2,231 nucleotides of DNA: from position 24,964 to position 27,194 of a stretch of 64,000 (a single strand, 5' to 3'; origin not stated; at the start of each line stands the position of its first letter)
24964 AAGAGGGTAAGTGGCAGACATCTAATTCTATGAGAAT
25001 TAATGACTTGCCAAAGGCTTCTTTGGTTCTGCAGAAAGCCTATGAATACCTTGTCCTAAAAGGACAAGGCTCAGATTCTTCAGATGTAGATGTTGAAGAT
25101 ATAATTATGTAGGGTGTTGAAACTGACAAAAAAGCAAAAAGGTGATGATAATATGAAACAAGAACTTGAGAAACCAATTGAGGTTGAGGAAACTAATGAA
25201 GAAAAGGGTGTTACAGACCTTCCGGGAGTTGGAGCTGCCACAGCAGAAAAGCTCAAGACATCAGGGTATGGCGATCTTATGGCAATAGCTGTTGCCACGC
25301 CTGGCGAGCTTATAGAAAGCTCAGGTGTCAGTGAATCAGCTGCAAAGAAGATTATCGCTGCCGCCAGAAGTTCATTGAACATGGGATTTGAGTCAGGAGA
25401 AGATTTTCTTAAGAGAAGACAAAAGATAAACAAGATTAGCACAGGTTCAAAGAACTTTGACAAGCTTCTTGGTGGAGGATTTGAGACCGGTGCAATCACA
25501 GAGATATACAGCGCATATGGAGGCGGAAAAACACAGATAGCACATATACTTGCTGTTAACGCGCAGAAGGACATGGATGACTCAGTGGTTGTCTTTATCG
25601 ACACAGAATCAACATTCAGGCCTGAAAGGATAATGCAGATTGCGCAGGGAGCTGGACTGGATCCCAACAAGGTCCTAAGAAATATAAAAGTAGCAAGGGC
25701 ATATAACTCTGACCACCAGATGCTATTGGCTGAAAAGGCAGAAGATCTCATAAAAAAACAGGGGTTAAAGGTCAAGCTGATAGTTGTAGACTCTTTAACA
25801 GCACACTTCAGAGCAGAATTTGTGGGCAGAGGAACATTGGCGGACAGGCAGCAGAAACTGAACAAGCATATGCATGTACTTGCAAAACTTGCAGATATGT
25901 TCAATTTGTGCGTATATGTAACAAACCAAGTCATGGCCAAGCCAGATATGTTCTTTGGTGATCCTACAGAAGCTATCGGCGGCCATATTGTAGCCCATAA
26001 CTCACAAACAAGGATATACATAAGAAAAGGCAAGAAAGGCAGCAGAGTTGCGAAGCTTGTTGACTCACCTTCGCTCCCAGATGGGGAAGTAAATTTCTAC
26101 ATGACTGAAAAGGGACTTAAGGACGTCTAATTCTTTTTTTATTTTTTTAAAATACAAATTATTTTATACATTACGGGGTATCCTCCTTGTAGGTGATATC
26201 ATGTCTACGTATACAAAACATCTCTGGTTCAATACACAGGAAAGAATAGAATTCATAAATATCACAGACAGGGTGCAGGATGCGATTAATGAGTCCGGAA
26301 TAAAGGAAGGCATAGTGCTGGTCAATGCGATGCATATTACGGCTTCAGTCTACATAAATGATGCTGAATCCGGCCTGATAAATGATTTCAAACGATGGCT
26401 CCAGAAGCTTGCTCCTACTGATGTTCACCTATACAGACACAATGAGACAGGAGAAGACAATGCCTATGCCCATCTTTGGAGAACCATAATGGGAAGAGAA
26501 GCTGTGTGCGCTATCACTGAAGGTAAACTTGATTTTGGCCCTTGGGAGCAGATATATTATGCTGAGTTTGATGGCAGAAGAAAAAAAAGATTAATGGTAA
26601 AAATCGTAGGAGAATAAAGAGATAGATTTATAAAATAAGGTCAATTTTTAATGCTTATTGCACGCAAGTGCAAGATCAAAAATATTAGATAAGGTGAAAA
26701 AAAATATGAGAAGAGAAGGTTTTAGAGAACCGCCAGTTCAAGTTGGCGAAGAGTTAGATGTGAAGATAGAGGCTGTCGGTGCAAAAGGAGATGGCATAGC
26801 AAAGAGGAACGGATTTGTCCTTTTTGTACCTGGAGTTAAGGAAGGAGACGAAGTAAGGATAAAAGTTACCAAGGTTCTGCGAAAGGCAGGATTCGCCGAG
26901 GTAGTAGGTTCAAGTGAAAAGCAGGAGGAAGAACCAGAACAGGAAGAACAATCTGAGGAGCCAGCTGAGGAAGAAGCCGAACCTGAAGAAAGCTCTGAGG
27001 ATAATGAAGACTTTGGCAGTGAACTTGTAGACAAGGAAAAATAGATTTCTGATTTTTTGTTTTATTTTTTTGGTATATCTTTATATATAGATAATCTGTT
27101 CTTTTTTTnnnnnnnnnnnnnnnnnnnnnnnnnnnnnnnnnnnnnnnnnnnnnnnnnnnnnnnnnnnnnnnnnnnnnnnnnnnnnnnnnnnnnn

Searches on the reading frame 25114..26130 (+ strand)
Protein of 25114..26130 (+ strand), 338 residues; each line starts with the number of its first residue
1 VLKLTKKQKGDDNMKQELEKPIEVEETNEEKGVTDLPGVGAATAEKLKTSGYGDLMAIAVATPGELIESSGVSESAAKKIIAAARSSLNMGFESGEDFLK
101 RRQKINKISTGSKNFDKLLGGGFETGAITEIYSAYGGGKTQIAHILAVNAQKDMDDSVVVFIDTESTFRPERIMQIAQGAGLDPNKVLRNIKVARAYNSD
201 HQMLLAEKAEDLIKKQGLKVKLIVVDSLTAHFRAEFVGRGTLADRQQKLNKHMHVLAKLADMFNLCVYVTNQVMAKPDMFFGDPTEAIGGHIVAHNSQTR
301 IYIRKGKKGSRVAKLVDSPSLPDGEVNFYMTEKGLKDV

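Call 81: search_protein_families(library=pfam, proteins=[window:25114-26130:+], max_evalue=0.001)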
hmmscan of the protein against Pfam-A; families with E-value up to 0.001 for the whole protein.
window:25114-26130:+ (338 aa): 4 families
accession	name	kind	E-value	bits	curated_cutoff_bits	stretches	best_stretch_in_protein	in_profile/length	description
PF08423.17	Rad51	-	1.1e-85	287.3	22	1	101-337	1-243/244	Rad51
PF00154.27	RecA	-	2e-16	60.7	27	1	100-308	25-223/262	recA bacterial DNA recombination protein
PF14520.12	HHH_5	-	3.3e-10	40.7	27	1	33-85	4-56/57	Helix-hairpin-helix domain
PF06745.19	ATPase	-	7.7e-08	32.4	26.6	1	109-231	2-131/231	KaiC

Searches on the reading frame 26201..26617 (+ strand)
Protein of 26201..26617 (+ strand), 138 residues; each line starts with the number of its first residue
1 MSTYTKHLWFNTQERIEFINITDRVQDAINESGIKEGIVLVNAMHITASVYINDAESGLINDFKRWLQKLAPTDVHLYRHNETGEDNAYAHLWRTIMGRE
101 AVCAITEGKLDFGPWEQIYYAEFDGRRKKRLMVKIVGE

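Call 81: search_protein_families(library=pfam, proteins=[window:26201-26617:+], max_evalue=0.001)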
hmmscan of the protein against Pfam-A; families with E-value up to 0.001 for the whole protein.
window:26201-26617:+ (138 aa): 1 family
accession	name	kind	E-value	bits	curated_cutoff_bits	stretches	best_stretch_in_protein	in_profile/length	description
PF01894.22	UPF0047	-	3.1e-36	124.5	27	1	20-135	1-117/117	Uncharacterised protein family UPF0047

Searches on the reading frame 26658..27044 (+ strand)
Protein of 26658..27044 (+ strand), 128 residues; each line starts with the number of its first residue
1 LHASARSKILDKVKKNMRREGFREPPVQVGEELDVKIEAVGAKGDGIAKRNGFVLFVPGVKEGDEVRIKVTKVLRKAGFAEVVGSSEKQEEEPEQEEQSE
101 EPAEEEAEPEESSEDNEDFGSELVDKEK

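Call 81: search_protein_families(library=pfam, proteins=[window:26658-27044:+], max_evalue=0.001)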
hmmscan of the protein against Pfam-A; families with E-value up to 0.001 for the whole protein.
window:26658-27044:+ (128 aa): 1 family
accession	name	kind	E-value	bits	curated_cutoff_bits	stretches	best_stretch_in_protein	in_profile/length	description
PF01938.26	TRAM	-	1.3e-14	54.3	21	1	26-83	1-61/61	TRAM domain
